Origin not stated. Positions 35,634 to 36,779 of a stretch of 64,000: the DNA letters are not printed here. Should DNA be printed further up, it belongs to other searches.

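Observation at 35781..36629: Uncharacterised repeat protein inserted between pucA and pucC of the LH2 operon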

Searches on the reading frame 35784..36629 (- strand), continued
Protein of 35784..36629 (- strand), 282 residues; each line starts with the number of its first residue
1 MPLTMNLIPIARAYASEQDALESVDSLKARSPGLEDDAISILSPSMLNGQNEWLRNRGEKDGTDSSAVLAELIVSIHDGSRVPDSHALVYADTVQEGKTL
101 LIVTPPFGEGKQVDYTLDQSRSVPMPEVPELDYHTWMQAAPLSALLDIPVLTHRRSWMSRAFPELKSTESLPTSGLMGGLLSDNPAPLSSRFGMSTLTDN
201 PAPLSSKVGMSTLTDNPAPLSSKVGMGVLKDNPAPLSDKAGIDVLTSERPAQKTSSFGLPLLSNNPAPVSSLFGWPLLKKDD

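Call 34: fold_search(model_id=the predicted structure, library=pdb)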
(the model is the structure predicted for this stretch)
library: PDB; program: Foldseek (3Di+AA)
matches with E <= 10: 217; with E <= 0.001: 0
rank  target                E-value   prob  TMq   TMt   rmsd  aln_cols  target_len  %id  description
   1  7v9a_E                5.7e-01  0.08  0.15  0.25  13.8       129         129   18  biogenesis module of human telomerase holoenzyme (released 2022-03-30)
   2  4co5                  6.1e-01  0.35  0.18  0.43   8.9       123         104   11  Structure of PII signaling protein GlnZ from Azospirillum brasilense in complex with tartrate (released 2014-05-28)
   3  7bgb_E                6.5e-01  0.07  0.14  0.23  15.8       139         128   22  The H/ACA RNP lobe of human telomerase (released 2021-04-28)
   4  1xqi_A                7.3e-01  0.08  0.13  0.18  12.2       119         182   12  Crystal Structure Analysis of an NDP kinase from Pyrobaculum aerophilum (released 2005-09-20)
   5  8tzk_C                7.8e-01  0.13  0.19  0.18   9.4       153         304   14  Cryo-EM structure of Vibrio cholerae FtsE/FtsX/EnvC complex, shortened (released 2023-12-20)
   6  6ahd_M                7.8e-01  0.08  0.12  0.22   9.6       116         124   15  The Cryo-EM Structure of Human Pre-catalytic Spliceosome (B complex) at 3.8 angstrom resolution (released 2018-11-14)
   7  4co3_A                9.3e-01  0.28  0.18  0.41   9.1       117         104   12  Structure of PII signaling protein GlnZ from Azospirillum brasilense in complex with adenosine triphosphate (released 2014-05-28)
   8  6yc6_B                1.1e+00  0.28  0.17  0.40   9.2       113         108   11  Structure of C. glutamicum GlnK (released 2021-03-24)
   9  6skf_BH               1.1e+00  0.04  0.11  0.18  12.6       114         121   14  Cryo-EM Structure of T. kodakarensis 70S ribosome (released 2020-07-29)
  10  7trc_E                1.2e+00  0.06  0.15  0.24  15.1       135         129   18  Human telomerase H/ACA RNP at 3.3 Angstrom (released 2022-04-20)
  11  2n2t_MODEL_1_A        1.3e+00  0.20  0.18  0.47   7.7       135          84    8  Solution NMR Structure of DE NOVO DESIGNED PROTEIN (FDA_60), Northeast Structural Genomics Consortium (NESG) T (released 2015-09-16)
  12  3ncr_A                1.3e+00  0.18  0.18  0.38   9.3       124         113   11  GlnK2 from Archaeoglubus fulgidus, ADP complex (released 2010-07-28)
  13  3ncr_C                1.3e+00  0.18  0.18  0.37   9.0       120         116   11  GlnK2 from Archaeoglubus fulgidus, ADP complex (released 2010-07-28)
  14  3ngs_B                1.5e+00  0.12  0.17  0.29   8.8       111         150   15  Structure of Leishmania nucleoside diphosphate kinase b with ordered nucleotide-binding loop (released 2011-04-27)
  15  6yc7_D                1.6e+00  0.25  0.18  0.46   9.4       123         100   10  Structure of adenylylated C. glutamicum GlnK (released 2021-03-24)
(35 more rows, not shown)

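Call 41: search_dna_similar(query=window:35784-36629:-, collection=plasmids, mode=protein, max_evalue=0.001, max_rows=20)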
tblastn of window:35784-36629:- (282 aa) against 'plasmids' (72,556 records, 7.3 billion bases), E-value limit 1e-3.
No match.

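Call 46: list_cluster_members(proteins=[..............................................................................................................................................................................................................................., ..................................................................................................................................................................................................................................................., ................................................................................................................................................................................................, P0008])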
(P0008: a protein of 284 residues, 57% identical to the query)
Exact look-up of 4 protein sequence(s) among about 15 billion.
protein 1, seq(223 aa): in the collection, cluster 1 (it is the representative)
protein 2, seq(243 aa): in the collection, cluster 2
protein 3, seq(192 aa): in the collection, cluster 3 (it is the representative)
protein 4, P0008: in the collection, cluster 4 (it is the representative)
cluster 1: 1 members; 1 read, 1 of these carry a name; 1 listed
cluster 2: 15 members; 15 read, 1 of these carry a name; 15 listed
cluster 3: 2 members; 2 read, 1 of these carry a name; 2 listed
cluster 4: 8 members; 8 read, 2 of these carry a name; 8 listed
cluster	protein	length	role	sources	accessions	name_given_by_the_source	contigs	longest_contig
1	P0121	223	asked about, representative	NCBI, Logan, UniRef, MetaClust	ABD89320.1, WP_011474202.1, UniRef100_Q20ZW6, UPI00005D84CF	hypothetical protein [Rhodopseudomonas palustris] | Uncharacterized protein n=1 Tax=Rhodopseudomonas palustris (strain BisB18) TaxID=316056 ... | status=active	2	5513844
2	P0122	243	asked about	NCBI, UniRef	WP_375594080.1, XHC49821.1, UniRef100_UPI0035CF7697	hypothetical protein ABWI00_18815 [Algihabitans albus] | hypothetical protein n=1 Tax=Algihabitans albus TaxID=2164067 RepID=UPI0035CF7697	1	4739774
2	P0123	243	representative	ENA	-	-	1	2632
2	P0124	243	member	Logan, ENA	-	-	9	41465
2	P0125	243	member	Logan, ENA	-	-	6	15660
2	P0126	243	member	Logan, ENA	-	-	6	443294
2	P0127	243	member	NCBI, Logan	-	-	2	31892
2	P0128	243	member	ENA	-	-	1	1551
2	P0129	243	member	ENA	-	-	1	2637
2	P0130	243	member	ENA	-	-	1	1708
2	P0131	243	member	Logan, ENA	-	-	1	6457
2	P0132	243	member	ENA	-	-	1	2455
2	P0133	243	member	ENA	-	-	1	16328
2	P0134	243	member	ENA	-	-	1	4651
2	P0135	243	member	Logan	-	-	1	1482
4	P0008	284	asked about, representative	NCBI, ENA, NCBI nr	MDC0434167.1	general stress protein [bacterium]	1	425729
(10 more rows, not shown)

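Call 52: search_protein_families(library=pfam, proteins=[P0052, P0055, P0059, P0066, P0072, P0078, P0099, P0105, P0113, P0121], max_evalue=0.1)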
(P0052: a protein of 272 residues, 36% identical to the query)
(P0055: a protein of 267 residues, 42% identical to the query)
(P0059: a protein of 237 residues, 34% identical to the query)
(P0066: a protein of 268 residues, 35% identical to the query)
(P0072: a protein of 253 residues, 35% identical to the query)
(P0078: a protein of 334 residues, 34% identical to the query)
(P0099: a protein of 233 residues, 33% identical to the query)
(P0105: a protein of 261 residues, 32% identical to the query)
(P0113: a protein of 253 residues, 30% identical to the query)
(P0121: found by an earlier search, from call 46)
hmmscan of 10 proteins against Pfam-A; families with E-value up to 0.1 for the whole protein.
P0052 (272 aa): 0 families

P0055 (267 aa): 3 families
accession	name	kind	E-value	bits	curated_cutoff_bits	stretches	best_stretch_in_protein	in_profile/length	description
PF11181.13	YflT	-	0.006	17.5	26.2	1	6-36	3-33/99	Heat induced stress protein YflT domain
PF25394.1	PEX6_vert_N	-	0.032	15.2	26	1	96-142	4-51/101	PEX6 N-terminal domain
PF02389.20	Cornifin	-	0.057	14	34.8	0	160-243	16-101/135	Cornifin (SPRR) family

P0059 (237 aa): 0 families

P0066 (268 aa): 3 families
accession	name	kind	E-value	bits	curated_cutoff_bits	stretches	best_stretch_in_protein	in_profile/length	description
PF19818.4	DUF6301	-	0.0029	18.2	27.2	0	221-257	6-42/137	Family of unknown function (DUF6301)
PF05036.18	SPOR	-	0.041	14.7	21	0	9-28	12-31/76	SPOR domain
PF11181.13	YflT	-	0.063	14.2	26.2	1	8-41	5-38/99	Heat induced stress protein YflT domain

P0072 (253 aa): 1 family
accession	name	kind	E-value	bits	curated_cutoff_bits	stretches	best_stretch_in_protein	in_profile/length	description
PF11181.13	YflT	-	0.035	15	26.2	1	8-36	5-33/99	Heat induced stress protein YflT domain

P0078 (334 aa): 2 families
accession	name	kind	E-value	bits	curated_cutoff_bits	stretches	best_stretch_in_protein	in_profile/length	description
PF11181.13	YflT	-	9.4e-05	23.3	26.2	1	5-36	2-33/99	Heat induced stress protein YflT domain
PF13634.11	Nucleoporin_FG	-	0.017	16.4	32.2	0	164-200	54-90/90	Nucleoporin FG repeat region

P0099 (233 aa): 2 families
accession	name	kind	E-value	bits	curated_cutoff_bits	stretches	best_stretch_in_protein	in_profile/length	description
PF11181.13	YflT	-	0.00077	20.3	26.2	1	12-65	11-99/99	Heat induced stress protein YflT domain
PF14258.12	DUF4350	-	0.0044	17.8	30.4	1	47-96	47-95/181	Domain of unknown function (DUF4350)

P0105 (261 aa): 2 families
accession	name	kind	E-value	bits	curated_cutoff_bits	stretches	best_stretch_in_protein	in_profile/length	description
PF24024.1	DUF7336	-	0.029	14.7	25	1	7-34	19-43/60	Domain of unknown function (DUF7336)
PF11181.13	YflT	-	0.097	13.6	26.2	0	8-59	5-56/99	Heat induced stress protein YflT domain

P0113 (253 aa): 1 family
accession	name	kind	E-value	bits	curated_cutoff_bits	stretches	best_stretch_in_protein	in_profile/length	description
PF11181.13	YflT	-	0.032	15.2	26.2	1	8-35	5-32/99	Heat induced stress protein YflT domain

P0121 (223 aa): 0 families

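Call 67: find_homologous_proteins(query=P0121, max_evalue=0.001)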
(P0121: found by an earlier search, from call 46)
Query P0121 (223 aa): 59 proteins with E <= 0.001 among 8000 candidates.
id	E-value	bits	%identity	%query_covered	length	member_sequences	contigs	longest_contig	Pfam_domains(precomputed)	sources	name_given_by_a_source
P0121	4.0e-141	486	100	100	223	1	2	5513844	-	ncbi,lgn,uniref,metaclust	ncbi:hypothetical protein [Rhodopseudomonas palustris]|uniref:Uncharacterized protein n=1 Tax=Rhodop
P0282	6.9e-109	380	78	100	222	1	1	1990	-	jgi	jgi:hypothetical protein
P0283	8.7e-106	370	76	100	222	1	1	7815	-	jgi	jgi:hypothetical protein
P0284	2.5e-105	369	75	100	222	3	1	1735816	-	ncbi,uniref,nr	ncbi:MAG: hypothetical protein HXX15_02135 [Rhodopseudomonas sp.]|uniref:hypothetical protein n=1 Ta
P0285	3.8e-105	368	77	100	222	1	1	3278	-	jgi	jgi:hypothetical protein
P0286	4.8e-102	358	74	100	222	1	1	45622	-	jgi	-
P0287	2.1e-88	313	67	100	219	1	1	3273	-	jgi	jgi:hypothetical protein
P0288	3.1e-88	313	68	100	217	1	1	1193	-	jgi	jgi:hypothetical protein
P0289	8.9e-87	308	65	100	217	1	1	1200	-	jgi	jgi:hypothetical protein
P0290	3.1e-86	306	65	100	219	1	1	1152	-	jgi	jgi:hypothetical protein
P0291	6.9e-86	305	67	100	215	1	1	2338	-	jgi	jgi:hypothetical protein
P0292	1.2e-83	298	66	100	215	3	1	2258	-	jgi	jgi:hypothetical protein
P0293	1.5e-83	298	64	100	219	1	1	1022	-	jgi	jgi:hypothetical protein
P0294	2.8e-76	274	60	100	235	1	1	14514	-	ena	-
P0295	1.3e-75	272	60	100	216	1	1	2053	-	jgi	jgi:hypothetical protein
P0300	4.1e-62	227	55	100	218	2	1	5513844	-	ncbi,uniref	ncbi:hypothetical protein [Rhodopseudomonas palustris]|uniref:Uncharacterized protein n=1 Tax=Rhodop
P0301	8.1e-62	226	53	100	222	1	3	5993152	-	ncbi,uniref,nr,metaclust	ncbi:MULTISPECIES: hypothetical protein [Rhodopseudomonas]|uniref:Uncharacterized protein n=1 Tax=Rh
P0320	1.5e-54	203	49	99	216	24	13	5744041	-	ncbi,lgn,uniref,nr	ncbi:hypothetical protein Rpal_1681 [Rhodopseudomonas palustris TIE-1]|uniref:hypothetical protein n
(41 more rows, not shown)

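Call 68: find_encoding_contigs(protein=P0320, flank=5000, max_places=2)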
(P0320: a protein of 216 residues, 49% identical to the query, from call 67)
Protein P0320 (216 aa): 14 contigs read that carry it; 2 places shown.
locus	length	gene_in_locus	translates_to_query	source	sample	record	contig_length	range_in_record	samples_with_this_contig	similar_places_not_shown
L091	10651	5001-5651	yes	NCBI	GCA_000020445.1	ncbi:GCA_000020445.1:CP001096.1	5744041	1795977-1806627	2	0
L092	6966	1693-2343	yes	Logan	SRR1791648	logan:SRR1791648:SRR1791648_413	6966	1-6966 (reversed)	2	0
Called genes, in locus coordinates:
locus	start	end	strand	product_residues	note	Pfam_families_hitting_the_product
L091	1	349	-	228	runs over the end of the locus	PF00072:Response_reg, PF00196:GerE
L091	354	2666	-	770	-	PF08446:PAS_2, PF01590:GAF, PF00360:PHY, PF07730:HisKA_3, PF13581:HATPase_c_2 (faint), PF02518:HATPase_c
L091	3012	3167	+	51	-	PF00556:LHC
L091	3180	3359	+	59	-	PF00556:LHC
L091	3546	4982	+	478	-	PF07690:MFS_1, PF03209:PUCC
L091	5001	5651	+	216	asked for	-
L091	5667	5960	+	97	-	-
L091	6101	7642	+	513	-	PF01266:DAO, PF01946:Thi4 (weak), PF07992:Pyr_redox_2 (faint), PF13450:NAD_binding_8, PF00743:FMO-like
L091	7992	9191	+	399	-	PF25954:Beta-barrel_RND_2 (faint), PF25917:BSH_RND, PF25876:HH_MFP_RND (weak), PF25944:Beta-barrel_RND, PF25967:RND-MFP_C, PF25975:CzcB_C (weak), PF25989:YknX_C (weak)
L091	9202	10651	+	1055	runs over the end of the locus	PF00873:ACR_tran, PF03176:MMPL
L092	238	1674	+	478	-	PF07690:MFS_1, PF03209:PUCC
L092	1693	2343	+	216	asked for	-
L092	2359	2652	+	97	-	-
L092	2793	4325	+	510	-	PF01266:DAO, PF01946:Thi4 (weak), PF07992:Pyr_redox_2 (faint), PF13434:Lys_Orn_oxgnase (faint), PF13450:NAD_binding_8, PF13738:Pyr_redox_3 (faint), PF00743:FMO-like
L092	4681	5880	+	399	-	PF25954:Beta-barrel_RND_2 (faint), PF25917:BSH_RND, PF25876:HH_MFP_RND (weak), PF25944:Beta-barrel_RND, PF25967:RND-MFP_C, PF25975:CzcB_C (weak), PF25989:YknX_C (weak)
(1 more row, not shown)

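Call 69: list_cluster_members(proteins=[P0320, P0301, P0300])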
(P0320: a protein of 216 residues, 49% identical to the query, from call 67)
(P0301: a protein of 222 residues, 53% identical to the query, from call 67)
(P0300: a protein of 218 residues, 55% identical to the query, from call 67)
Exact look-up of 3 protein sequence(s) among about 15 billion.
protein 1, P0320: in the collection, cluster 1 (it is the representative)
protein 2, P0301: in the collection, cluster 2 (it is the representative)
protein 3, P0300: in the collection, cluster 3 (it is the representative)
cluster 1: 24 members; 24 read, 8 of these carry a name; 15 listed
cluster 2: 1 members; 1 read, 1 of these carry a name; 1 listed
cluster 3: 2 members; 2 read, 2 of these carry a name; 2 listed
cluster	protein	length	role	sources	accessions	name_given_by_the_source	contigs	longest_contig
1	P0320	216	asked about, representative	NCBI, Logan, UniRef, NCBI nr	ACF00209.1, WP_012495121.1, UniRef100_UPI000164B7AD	hypothetical protein Rpal_1681 [Rhodopseudomonas palustris TIE-1] | hypothetical protein n=1 Tax=Rhodopseudomonas palustris TaxID=1076 RepID=UPI000164B7AD | hypothetical protein [Rhodopseudomonas palustris]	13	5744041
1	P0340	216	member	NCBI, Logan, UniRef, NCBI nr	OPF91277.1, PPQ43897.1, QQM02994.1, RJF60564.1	hypothetical protein [Rhodopseudomonas palustris] | Uncharacterized protein n=1 Tax=Rhodopseudomonas palustris (strain ATCC BAA-98 / CGA009) ...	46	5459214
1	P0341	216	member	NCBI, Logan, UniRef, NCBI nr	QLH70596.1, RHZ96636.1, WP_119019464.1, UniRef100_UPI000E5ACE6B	hypothetical protein [Rhodopseudomonas palustris] | hypothetical protein n=1 Tax=Rhodopseudomonas palustris TaxID=1076 RepID=UPI000E5ACE6B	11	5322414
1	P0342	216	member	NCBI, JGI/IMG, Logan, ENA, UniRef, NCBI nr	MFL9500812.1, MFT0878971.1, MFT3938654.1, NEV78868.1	hypothetical protein KQX63_07405 [Rhodopseudomonas palustris] | hypothetical protein | hypothetical protein n=1 Tax=Rhodopseudomonas TaxID=1073 RepID=UPI0013E0A0D6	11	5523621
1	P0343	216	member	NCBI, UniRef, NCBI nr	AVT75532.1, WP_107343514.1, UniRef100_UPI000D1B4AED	hypothetical protein RPPS3_14690 [Rhodopseudomonas palustris] | hypothetical protein n=1 Tax=Rhodopseudomonas palustris TaxID=1076 RepID=UPI000D1B4AED | hypothetical protein [Rhodopseudomonas palustris]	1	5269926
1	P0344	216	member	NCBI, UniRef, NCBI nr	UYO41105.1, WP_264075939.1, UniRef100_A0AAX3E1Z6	hypothetical protein KQX62_07345 [Rhodopseudomonas palustris] | Uncharacterized protein n=1 Tax=Rhodopseudomonas palustris TaxID=1076 ... | hypothetical protein [Rhodopseudomonas palustris]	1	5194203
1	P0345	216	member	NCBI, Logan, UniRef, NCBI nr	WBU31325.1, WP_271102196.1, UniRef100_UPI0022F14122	hypothetical protein OOZ54_07465 [Rhodopseudomonas palustris] | hypothetical protein n=1 Tax=Rhodopseudomonas palustris TaxID=1076 RepID=UPI0022F14122 | hypothetical protein [Rhodopseudomonas palustris]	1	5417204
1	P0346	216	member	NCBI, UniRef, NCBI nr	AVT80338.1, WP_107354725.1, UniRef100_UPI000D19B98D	hypothetical protein [Rhodopseudomonas palustris] | hypothetical protein n=1 Tax=Rhodopseudomonas palustris TaxID=1076 RepID=UPI000D19B98D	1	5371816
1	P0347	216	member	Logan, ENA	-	-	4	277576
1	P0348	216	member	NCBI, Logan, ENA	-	-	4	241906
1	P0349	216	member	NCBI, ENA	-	-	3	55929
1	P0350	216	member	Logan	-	-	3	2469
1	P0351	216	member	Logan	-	-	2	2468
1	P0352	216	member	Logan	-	-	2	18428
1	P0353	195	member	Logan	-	-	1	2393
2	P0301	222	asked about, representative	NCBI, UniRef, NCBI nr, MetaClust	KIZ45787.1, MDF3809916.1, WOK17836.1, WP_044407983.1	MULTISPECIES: hypothetical protein [Rhodopseudomonas] | Uncharacterized protein n=1 Tax=Rhodopseudomonas palustris TaxID=1076 ... | status=active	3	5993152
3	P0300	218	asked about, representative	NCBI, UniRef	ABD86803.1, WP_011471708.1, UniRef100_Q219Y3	hypothetical protein [Rhodopseudomonas palustris] | Uncharacterized protein n=1 Tax=Rhodopseudomonas palustris (strain BisB18) TaxID=316056 ...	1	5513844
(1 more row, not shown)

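Call 79: search_solved_structures(query=P0320, max_evalue=10, show_alignments=2)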
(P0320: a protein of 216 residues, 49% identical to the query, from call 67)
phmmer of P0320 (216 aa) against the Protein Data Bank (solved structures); distinct sequences matched with E-value up to 10: 2.
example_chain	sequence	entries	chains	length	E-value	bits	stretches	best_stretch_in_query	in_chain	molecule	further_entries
7zcu_S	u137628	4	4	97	1.9e-27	99.6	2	143-201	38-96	PucA-LH2-gamma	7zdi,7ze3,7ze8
6tob_A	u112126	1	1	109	0.78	12.8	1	36-70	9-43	Integration host factor MIHF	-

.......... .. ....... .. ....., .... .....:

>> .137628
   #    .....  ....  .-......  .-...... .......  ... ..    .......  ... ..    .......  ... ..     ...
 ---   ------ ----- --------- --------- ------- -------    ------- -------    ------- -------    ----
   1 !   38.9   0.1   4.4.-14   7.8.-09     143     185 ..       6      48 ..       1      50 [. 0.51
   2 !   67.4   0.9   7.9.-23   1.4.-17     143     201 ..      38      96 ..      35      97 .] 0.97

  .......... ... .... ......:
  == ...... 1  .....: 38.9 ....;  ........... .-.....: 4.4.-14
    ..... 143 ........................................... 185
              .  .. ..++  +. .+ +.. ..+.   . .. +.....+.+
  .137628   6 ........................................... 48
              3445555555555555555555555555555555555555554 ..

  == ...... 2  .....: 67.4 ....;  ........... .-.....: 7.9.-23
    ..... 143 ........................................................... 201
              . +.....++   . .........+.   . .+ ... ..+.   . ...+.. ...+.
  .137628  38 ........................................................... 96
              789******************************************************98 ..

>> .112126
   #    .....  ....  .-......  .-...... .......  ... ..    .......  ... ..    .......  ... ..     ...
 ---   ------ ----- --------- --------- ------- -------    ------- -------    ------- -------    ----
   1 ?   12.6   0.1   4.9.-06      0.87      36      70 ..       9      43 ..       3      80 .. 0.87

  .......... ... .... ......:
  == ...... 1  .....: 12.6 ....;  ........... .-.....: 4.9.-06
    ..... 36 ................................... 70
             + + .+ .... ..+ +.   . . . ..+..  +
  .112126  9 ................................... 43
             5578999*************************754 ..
